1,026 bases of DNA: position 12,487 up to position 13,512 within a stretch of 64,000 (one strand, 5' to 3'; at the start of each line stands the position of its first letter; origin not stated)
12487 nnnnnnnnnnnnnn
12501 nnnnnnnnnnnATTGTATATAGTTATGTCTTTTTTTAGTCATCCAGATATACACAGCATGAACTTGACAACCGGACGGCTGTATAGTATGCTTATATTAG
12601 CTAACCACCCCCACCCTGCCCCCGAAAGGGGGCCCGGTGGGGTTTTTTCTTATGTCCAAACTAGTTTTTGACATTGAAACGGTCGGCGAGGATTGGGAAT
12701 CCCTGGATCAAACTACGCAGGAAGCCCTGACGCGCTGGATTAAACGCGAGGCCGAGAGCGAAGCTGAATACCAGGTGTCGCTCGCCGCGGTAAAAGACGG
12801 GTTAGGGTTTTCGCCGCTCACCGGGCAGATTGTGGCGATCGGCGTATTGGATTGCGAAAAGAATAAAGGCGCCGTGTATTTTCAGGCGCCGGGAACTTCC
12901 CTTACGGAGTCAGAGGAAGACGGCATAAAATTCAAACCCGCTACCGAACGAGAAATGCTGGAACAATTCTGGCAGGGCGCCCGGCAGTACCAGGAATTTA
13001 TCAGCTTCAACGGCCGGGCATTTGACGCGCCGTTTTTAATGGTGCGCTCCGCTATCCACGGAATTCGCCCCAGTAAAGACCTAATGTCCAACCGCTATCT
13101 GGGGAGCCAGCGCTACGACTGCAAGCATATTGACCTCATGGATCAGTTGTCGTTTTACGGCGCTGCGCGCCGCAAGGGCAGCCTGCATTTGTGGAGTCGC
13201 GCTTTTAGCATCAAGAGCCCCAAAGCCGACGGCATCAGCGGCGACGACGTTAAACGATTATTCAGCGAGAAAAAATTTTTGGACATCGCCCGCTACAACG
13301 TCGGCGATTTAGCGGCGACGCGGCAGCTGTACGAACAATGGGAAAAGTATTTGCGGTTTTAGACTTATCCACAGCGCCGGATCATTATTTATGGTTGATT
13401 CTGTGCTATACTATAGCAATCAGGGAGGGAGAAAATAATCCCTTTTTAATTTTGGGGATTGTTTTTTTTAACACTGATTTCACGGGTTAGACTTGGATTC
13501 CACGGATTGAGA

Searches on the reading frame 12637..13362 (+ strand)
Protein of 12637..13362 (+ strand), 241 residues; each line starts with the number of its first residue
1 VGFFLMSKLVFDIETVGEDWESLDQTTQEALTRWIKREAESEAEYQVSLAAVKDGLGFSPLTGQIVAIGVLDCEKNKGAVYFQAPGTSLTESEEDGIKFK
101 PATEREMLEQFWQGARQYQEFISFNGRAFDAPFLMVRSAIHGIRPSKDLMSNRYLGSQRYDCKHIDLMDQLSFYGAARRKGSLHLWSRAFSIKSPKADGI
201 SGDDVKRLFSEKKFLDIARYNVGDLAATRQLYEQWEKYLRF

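Call 89: search_protein_families(library=pfam, proteins=[window:12637-13362:+], max_evalue=0.0001)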
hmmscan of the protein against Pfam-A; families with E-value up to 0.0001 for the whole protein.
window:12637-13362:+ (241 aa): 2 families
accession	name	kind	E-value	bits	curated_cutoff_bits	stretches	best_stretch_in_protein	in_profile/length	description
PF10108.15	DNA_pol_B_exo2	-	1.6e-20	74.2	24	1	101-236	34-174/213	Predicted 3'-5' exonuclease related to the exonuclease domain of PolB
PF13482.12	RNase_H_2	-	6.9e-12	46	22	1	57-235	9-164/165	RNase_H superfamily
